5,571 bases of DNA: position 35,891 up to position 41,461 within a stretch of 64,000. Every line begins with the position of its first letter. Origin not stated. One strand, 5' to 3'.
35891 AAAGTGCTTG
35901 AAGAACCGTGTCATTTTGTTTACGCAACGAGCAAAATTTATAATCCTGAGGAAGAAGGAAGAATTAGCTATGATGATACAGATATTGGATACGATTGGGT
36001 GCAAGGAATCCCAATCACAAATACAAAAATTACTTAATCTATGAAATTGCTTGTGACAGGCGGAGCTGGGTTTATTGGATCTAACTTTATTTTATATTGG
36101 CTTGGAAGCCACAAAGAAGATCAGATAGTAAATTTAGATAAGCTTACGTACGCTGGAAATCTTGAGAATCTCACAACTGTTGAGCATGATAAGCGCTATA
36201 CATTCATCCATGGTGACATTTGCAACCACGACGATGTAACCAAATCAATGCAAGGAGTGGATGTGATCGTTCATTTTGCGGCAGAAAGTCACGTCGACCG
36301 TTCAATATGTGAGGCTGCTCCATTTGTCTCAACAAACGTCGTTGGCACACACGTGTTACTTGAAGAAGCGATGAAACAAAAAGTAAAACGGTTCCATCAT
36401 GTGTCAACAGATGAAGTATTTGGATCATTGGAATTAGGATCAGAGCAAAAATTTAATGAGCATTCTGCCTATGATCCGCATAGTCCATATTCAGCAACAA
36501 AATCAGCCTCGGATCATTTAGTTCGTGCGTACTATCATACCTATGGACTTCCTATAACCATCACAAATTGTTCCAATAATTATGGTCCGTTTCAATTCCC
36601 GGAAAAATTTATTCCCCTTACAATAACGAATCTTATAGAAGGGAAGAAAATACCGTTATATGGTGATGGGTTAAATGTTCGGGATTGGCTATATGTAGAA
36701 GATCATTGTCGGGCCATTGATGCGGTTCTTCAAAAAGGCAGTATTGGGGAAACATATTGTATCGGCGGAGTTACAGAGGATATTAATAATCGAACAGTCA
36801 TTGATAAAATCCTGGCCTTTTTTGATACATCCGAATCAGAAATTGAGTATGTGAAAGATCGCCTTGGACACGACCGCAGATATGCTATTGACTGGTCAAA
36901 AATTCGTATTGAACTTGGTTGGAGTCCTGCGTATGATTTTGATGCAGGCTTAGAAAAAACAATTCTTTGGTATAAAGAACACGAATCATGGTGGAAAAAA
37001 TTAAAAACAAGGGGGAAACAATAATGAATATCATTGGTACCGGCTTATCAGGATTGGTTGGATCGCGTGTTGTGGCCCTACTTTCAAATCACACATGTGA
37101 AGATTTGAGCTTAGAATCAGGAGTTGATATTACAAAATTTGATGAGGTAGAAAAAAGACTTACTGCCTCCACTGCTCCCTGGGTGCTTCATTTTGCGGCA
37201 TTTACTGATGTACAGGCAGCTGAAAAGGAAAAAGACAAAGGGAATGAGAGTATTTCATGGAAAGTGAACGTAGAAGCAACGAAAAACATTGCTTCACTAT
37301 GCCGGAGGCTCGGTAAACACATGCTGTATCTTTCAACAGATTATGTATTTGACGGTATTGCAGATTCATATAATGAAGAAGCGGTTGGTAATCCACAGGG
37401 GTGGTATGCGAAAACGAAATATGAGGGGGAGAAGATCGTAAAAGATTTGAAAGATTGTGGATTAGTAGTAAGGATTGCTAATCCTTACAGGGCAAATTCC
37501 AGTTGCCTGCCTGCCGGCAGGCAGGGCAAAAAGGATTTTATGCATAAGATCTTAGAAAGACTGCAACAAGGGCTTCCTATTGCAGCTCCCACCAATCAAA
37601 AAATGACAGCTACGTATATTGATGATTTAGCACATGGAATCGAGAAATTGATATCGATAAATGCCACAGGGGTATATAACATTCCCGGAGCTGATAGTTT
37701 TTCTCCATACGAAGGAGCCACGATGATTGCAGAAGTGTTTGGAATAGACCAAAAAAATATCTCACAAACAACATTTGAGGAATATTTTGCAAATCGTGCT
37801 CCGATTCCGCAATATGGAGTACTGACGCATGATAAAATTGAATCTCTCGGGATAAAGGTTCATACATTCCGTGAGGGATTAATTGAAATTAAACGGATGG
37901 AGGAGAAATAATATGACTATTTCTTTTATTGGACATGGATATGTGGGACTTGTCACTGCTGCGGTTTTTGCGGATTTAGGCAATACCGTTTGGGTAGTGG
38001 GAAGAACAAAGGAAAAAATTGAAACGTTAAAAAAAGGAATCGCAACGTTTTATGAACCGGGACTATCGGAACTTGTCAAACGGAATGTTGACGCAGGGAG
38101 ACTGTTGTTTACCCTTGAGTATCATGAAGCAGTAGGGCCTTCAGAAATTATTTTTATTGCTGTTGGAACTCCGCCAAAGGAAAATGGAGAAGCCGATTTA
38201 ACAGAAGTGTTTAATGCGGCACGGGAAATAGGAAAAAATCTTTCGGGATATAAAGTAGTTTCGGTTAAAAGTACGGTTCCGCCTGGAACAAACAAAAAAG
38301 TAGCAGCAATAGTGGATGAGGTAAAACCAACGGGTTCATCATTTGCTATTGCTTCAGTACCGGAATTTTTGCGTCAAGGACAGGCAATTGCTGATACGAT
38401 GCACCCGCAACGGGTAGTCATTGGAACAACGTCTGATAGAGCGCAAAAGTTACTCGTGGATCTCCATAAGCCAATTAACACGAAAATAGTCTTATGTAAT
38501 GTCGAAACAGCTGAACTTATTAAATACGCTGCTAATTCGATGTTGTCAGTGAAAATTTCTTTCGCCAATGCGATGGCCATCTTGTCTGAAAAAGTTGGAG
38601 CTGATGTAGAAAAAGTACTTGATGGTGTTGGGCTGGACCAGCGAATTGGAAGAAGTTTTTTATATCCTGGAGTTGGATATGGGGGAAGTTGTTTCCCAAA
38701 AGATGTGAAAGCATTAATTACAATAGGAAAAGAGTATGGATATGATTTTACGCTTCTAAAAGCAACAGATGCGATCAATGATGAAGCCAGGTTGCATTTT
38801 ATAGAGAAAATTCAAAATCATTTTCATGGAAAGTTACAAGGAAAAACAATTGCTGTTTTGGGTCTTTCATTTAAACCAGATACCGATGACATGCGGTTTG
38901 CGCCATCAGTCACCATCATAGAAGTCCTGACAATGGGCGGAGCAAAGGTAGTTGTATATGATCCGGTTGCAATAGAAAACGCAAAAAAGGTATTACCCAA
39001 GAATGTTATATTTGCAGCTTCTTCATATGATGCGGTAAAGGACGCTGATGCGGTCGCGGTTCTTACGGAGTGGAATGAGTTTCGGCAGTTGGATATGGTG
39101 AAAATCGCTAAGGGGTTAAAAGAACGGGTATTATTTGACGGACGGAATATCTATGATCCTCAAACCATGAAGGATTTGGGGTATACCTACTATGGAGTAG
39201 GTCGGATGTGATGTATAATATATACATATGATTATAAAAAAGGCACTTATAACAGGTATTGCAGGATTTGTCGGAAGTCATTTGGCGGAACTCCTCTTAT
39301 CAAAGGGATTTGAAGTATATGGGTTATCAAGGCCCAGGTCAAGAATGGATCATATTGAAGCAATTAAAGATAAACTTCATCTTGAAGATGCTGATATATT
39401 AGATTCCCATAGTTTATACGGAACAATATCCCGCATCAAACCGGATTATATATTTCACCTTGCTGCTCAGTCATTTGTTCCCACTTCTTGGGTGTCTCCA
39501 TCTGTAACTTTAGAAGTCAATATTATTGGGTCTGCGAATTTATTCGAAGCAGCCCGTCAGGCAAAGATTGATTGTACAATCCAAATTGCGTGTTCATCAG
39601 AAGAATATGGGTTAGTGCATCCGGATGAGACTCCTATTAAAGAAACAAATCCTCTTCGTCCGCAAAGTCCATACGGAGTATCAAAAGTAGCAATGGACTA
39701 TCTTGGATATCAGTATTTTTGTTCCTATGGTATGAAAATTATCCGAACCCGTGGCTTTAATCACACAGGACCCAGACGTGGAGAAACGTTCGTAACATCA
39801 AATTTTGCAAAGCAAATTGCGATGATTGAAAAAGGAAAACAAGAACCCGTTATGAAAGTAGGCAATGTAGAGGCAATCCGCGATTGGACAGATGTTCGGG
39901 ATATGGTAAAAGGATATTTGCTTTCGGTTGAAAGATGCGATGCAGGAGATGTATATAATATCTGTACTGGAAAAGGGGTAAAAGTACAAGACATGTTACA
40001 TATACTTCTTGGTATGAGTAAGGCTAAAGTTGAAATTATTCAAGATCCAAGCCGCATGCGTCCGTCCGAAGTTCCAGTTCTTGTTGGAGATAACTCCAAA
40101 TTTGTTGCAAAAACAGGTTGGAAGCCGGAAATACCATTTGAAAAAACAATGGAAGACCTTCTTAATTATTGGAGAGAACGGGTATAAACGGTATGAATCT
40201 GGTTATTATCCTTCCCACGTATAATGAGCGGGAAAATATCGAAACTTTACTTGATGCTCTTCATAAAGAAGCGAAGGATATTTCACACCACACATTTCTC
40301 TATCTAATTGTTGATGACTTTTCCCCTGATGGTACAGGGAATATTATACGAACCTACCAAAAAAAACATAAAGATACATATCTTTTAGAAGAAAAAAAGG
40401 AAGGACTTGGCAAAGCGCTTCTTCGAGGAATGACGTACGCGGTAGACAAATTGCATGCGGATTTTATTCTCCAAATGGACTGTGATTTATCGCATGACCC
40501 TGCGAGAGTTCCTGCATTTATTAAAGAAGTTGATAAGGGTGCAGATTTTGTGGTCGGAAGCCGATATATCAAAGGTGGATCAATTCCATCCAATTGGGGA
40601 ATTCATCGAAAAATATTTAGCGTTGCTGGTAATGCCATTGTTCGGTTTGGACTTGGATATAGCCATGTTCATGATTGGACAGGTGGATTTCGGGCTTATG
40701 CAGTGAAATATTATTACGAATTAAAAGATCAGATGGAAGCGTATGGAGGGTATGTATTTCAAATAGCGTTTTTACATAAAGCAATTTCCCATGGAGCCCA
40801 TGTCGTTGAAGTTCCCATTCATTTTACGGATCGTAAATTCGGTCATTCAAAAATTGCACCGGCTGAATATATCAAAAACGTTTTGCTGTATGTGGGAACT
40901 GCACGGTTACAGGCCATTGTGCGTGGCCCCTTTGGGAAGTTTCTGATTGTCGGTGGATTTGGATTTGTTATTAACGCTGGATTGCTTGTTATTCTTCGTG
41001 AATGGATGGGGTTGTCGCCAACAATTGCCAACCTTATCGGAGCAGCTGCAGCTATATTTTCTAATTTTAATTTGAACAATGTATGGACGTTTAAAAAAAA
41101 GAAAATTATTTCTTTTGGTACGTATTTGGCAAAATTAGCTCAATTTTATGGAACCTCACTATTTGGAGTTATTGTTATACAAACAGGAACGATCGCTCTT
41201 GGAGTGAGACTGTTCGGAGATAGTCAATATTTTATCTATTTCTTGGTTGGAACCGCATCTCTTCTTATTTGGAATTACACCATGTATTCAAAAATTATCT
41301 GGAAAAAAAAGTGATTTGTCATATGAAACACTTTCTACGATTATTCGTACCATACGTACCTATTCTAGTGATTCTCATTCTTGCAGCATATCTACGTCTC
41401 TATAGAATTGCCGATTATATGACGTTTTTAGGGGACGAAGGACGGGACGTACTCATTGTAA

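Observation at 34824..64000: At least 29-kb surface-glycosylation locus with paralog expansion of GT-C-type membrane glycosyltransferases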

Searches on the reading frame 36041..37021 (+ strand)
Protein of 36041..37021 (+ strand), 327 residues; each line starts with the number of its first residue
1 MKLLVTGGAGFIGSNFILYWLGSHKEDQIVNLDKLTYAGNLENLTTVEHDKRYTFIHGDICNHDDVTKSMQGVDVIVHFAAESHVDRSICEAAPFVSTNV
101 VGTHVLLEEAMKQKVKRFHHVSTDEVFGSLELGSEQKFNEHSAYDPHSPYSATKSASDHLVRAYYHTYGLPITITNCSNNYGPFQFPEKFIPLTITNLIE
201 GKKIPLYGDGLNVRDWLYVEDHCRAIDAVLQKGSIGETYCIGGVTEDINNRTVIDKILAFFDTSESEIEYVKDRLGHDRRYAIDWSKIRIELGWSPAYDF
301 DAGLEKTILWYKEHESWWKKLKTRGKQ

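Call 3: search_protein_families(library=pfam, proteins=[window:36041-37021:+], max_evalue=0.01)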
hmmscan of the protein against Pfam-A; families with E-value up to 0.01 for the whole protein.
window:36041-37021:+ (327 aa): 7 families
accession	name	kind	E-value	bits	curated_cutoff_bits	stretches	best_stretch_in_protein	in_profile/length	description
PF16363.11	GDP_Man_Dehyd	-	1.6e-80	271.5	27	1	4-307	1-332/332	GDP-mannose 4,6 dehydratase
PF01370.27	Epimerase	-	2.2e-63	214.3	20.9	1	4-242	2-240/240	NAD dependent epimerase/dehydratase family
PF01073.25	3Beta_HSD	-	1.1e-21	77.5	22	1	4-221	1-220/280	3-beta hydroxysteroid dehydrogenase/isomerase family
PF07993.18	NAD_binding_4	-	2.7e-17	63.2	20.1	1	5-179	1-206/258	Male sterility protein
PF02719.21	Polysacc_synt_2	-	2.3e-15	57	20.2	1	3-127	1-132/293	Polysaccharide biosynthesis protein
PF04321.23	RmlD_sub_bind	-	1.7e-11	44.1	27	1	1-166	1-141/287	RmlD substrate binding domain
PF13460.12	NAD_binding_10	-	3.3e-08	34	27.2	1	40-163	28-133/184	NAD(P)H-binding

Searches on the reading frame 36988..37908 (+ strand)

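Call 3: search_protein_families(library=pfam, proteins=[window:36988-37908:+], max_evalue=0.01)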
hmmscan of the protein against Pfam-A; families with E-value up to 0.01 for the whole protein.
window:36988-37908:+ (307 aa): 6 families
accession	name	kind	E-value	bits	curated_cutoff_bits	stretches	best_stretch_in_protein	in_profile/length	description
PF04321.23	RmlD_sub_bind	-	1.4e-47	162.6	27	1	13-300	1-280/287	RmlD substrate binding domain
PF01370.27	Epimerase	-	1.1e-15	58.1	20.9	1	18-232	4-239/240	NAD dependent epimerase/dehydratase family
PF07993.18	NAD_binding_4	-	2.5e-07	30.6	20.1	1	60-183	86-220/258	Male sterility protein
PF16363.11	GDP_Man_Dehyd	-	2.1e-05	24.6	27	1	27-232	38-247/332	GDP-mannose 4,6 dehydratase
PF01073.25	3Beta_HSD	-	2.5e-05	23.9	22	1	45-153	51-159/280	3-beta hydroxysteroid dehydrogenase/isomerase family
PF02719.21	Polysacc_synt_2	-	0.0061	16.2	20.2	1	47-119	62-130/293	Polysaccharide biosynthesis protein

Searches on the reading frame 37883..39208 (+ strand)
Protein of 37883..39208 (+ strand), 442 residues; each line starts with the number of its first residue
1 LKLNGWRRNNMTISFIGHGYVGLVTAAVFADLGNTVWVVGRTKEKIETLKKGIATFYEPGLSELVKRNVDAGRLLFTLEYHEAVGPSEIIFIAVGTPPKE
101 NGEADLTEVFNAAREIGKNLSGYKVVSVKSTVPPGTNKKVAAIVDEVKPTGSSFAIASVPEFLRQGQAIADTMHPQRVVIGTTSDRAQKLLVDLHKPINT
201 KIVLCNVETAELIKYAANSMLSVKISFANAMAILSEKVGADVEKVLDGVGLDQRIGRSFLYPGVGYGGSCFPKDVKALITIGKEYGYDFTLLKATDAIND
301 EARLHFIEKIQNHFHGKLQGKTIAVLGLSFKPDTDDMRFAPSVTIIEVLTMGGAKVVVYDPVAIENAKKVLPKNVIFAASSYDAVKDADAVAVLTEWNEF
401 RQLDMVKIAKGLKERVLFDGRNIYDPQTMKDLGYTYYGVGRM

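Call 3: search_protein_families(library=pfam, proteins=[window:37883-39208:+], max_evalue=0.01)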
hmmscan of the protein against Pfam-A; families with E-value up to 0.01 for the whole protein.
window:37883-39208:+ (442 aa): 9 families
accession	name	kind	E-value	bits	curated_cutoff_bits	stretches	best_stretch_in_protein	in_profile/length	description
PF03721.20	UDPG_MGDP_dh_N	-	1.8e-57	194.4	27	1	11-191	1-184/187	UDP-glucose/GDP-mannose dehydrogenase family, NAD binding domain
PF00984.24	UDPG_MGDP_dh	-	2.1e-36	124.3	25.4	1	208-300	1-93/94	UDP-glucose/GDP-mannose dehydrogenase family, central domain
PF03720.21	UDPG_MGDP_dh_C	-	2.1e-32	112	30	1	324-426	1-103/103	UDP-glucose/GDP-mannose dehydrogenase family, UDP binding domain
PF03446.21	NAD_binding_2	-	5.5e-05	23.7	21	0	12-56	1-45/161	NAD binding domain of 6-phosphogluconate dehydrogenase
PF03807.23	F420_oxidored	-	0.00019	22.4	21.6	0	12-94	1-67/94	NADP oxidoreductase coenzyme F420-dependent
PF02558.23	ApbA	-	0.0051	16.9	22.2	0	13-96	1-76/150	Ketopantoate reductase PanE/ApbA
PF02737.24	3HCDH_N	-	0.0052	17.1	22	0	13-59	2-48/180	3-hydroxyacyl-CoA dehydrogenase, NAD binding domain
PF00070.33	Pyr_redox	-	0.0065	17.4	22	0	15-46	4-35/82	Pyridine nucleotide-disulphide oxidoreductase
PF07992.20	Pyr_redox_2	-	0.008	16.1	26.1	0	11-59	141-191/291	Pyridine nucleotide-disulphide oxidoreductase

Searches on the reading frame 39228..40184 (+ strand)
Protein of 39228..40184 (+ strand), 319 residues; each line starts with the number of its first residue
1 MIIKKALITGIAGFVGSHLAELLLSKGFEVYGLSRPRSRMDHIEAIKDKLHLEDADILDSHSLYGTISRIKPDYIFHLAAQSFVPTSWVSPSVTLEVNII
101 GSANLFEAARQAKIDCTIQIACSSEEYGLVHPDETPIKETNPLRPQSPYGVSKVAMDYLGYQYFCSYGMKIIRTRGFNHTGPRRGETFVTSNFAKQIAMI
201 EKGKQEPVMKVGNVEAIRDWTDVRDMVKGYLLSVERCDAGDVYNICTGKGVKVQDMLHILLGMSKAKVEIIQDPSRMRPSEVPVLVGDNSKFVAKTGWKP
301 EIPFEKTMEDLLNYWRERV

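Call 3: search_protein_families(library=pfam, proteins=[window:39228-40184:+], max_evalue=0.01)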
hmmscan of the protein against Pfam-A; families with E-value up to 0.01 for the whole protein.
window:39228-40184:+ (319 aa): 7 families
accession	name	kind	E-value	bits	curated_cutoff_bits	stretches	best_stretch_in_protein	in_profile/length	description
PF16363.11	GDP_Man_Dehyd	-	1.2e-86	291.6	27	1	7-310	1-331/332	GDP-mannose 4,6 dehydratase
PF01370.27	Epimerase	-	2.1e-57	194.8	20.9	1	6-246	1-240/240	NAD dependent epimerase/dehydratase family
PF02719.21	Polysacc_synt_2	-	4e-13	49.7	20.2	1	7-121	2-127/293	Polysaccharide biosynthesis protein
PF04321.23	RmlD_sub_bind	-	4.5e-12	46.1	27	1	5-162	2-138/287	RmlD substrate binding domain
PF01073.25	3Beta_HSD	-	7.1e-06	25.7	22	1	7-119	1-113/280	3-beta hydroxysteroid dehydrogenase/isomerase family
PF07993.18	NAD_binding_4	-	2.2e-05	24.2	20.1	0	8-51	1-47/258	Male sterility protein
PF13460.12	NAD_binding_10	-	0.0062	16.9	27.2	1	10-71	1-62/184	NAD(P)H-binding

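Call 65: search_solved_structures(query=window:39228-40184:+, max_evalue=1e-20)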
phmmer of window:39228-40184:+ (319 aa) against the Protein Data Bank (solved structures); distinct sequences matched with E-value up to 1e-20: 34.
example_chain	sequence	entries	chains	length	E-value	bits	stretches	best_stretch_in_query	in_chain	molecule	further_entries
2pk3_A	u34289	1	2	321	4.5e-95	321.4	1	5-317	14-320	GDP-6-deoxy-D-lyxo-4-hexulose reductase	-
7us5_A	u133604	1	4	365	1.8e-62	214.3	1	2-318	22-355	GDP-D-GLYCERO-D-MANNO-HEPTOSE 4,6-DEHYDRATASE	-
6x3b_A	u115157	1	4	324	1.3e-54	188.6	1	7-319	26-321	GDP-6-deoxy-D-mannose reductase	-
1db3_A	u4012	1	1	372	7e-52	179.5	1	4-258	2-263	GDP-MANNOSE 4,6-DEHYDRATASE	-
1rpn_A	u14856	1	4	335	1.7e-48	168.4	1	4-307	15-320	GDP-mannose 4,6-dehydratase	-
1n7g_A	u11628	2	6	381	7e-48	166.4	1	4-311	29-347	GDP-D-mannose-4,6-dehydratase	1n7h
7kf3_A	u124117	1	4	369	5.1e-47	163.6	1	4-257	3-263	GDP-mannose 4,6-dehydratase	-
2z1m_A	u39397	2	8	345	2.6e-45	158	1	4-257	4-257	GDP-D-mannose dehydratase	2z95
5uzh_A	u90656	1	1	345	3.1e-44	154.4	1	4-310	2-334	NafoA.00085.b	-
6gpj_A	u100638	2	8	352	3.4e-41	144.5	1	5-312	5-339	GDP-mannose 4,6 dehydratase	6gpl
5in4_A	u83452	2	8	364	4.5e-41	144.1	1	6-312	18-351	GDP-mannose 4,6 dehydratase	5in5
1t2a_A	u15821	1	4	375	4.5e-41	144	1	5-312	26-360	GDP-mannose 4,6 dehydratase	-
6q94_B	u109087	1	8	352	8.1e-41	143.2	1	5-312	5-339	GDP-mannose 4,6 dehydratase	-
6gpk_A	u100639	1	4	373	1e-40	142.8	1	5-312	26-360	GDP-mannose 4,6 dehydratase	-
4lw8_A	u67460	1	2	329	6.1e-36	127.2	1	4-313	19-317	Putative epimerase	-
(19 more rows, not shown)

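Call 66: search_protein_families(library=ncbifam, proteins=[window:39228-40184:+], max_evalue=0.00001)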
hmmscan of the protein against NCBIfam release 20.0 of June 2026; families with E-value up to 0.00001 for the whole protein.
window:39228-40184:+ (319 aa): 25 families
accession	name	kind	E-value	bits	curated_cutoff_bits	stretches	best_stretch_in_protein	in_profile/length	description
TIGR01472.1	gmd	equivalog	1.1e-57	195.8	415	1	4-313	1-336/342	GDP-mannose 4,6-dehydratase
TIGR04180.1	EDH_00030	hypoth_equivalog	4.9e-52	176.8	475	1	7-301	2-295/297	NAD-dependent 4,6-dehydratase LegB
TIGR01181.1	dTDP_gluc_dehyt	equivalog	1.8e-40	139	365.1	1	6-315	2-311/321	dTDP-glucose 4,6-dehydratase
TIGR02622.1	CDP_4_6_dhtase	equivalog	2.7e-36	125.4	278.45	1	4-317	5-332/352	CDP-glucose 4,6-dehydratase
TIGR01179.1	galE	equivalog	3.4e-33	114.9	262.3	1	6-313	2-323/332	UDP-glucose 4-epimerase GalE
NF007582.0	PRK10217.1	equivalog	2.4e-26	92.6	698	1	3-308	1-324/355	dTDP-glucose 4,6-dehydratase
NF007490.0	PRK10084.1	subfamily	9.6e-24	84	649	1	5-314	2-333/361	dTDP-glucose 4,6-dehydratase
NF011728.1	PRK15181.1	equivalog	1.5e-20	73.6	760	1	4-258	16-276/348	Vi polysaccharide biosynthesis UDP-N-acetylglucosaminuronic acid C-4 epimerase TviC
TIGR02197.1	heptose_epim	equivalog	1.2e-18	67.3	274.6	1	7-280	2-278/316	ADP-glyceromanno-heptose 6-epimerase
TIGR03466.1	HpnA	hypoth_equivalog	2.8e-17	62.6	367.65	1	5-151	2-140/327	hopanoid-associated sugar epimerase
NF043036.1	ErythonDh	equivalog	4.4e-14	52.4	325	1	5-163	2-163/321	D-erythronate dehydrogenase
NF007956.0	PRK10675.1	subfamily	1.5e-13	50.6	394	1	5-310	2-324/338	UDP-glucose 4-epimerase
NF008872.0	PRK11908.1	equivalog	2e-13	50.1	294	1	4-274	2-281/349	bifunctional UDP-4-keto-pentose/UDP-xylose synthase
NF042423.1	oxyalk_red_Shew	equivalog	1.1e-11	44.4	580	1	3-145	8-139/331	2-alkyl-3-oxoalkanoate reductase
NF052578.1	StrlDmthSdmBMthl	equivalog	2.1e-11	44.2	600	1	6-270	3-254/328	sterol demethylase protein SdmB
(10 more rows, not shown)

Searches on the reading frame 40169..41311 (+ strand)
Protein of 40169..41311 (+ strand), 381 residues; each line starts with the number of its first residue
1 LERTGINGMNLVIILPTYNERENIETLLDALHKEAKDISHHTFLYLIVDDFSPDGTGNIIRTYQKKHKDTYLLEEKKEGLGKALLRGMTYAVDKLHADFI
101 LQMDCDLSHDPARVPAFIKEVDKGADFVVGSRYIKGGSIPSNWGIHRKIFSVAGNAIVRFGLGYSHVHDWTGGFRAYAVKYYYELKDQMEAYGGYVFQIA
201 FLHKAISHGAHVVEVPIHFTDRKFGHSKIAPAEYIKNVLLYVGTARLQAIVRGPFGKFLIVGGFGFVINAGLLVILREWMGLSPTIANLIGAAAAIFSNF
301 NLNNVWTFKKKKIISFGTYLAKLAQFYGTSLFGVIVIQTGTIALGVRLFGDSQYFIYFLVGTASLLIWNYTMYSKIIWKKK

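Call 3: search_protein_families(library=pfam, proteins=[window:40169-41311:+], max_evalue=0.01)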
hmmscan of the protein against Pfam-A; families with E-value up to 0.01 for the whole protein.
window:40169-41311:+ (381 aa): 2 families
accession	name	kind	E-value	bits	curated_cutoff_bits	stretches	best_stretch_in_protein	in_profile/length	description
PF00535.33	Glycos_transf_2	-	1.1e-23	84.4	23.3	1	13-183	2-165/168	Glycosyl transferase family 2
PF04138.20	GtrA_DPMS_TM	-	2.2e-17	63.8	26.1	1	257-378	1-117/117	GtrA/DPMS, transmembrane domain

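Call 9: search_protein_families(library=ncbifam, proteins=[window:40169-41311:+], max_evalue=0.1)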
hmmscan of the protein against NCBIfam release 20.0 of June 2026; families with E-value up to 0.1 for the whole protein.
window:40169-41311:+ (381 aa): 15 families
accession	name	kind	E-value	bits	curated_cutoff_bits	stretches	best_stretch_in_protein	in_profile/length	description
NF047588.1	GlcsyltransPgfSStrep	equivalog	1.8e-14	53.7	500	1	9-154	1-142/308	glycosyltransferase PgfS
NF041391.1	DPhHxTase_Halo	equivalog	4.4e-14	52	375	1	17-232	3-195/213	dolichyl-phosphate hexose transferase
NF007986.1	PRK10714.1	equivalog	6.2e-14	51.7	529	1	11-283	8-262/316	undecaprenyl-phosphate 4-deoxy-4-formamido-L-arabinose transferase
TIGR04182.1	glyco_TIGR04182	equivalog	1.5e-13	50.8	325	1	11-281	2-251/293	S-layer glycoprotein N-glycosyltransferase AglJ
NF038302.1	EPS_HpsE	equivalog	6.7e-09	35.1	300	1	9-105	1-95/307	hormogonium polysaccharide biosynthesis glycosyltransferase HpsE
NF041875.1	EPS_EpsD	equivalog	8.7e-08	31.9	370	1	12-125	2-108/325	exopolysaccharide biosynthesis glycosyltransferase EpsD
TIGR03937.1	PgaC_IcaA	equivalog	5.6e-07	28.8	422.3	1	11-116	47-145/407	poly-beta-1,6-N-acetyl-D-glucosamine synthase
NF007482.0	PRK10073.1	equivalog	1.1e-06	27.9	423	1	10-94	7-87/334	glycosyltransferase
NF058614.1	PPMAGASynPpgS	equivalog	2.8e-06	26.9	370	1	12-227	3-204/226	polyprenyl-phospho-N-acetylgalactosaminyl synthase PpgS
NF045692.1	OglycostaseCruG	equivalog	3.6e-06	26.2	600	1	11-123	43-154/386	2'-O-glycosyltransferase CruG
TIGR04283.1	glyco_like_mftF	equivalog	1e-05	25.2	182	1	12-105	2-89/221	TIGR04283 family arsenosugar biosynthesis glycosyltransferase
NF047683.1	TeichurnBiosyTuaG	equivalog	2e-05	24.3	400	1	11-111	8-101/252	teichuronic acid biosynthesis protein TuaG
TIGR03469.1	HpnB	hypoth_equivalog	2.5e-05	23.5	379.25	1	11-123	46-162/386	hopene-associated glycosyltransferase HpnB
NF050050.1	ProtGlycPglI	equivalog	0.00032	20.2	500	1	11-135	4-122/306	GalNAc(5)-diNAcBac-PP-undecaprenol beta-1,3-glucosyltransferase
NF010496.0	PRK13915.1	equivalog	0.0012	18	262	1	8-112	30-133/307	glucosyl-3-phosphoglycerate synthase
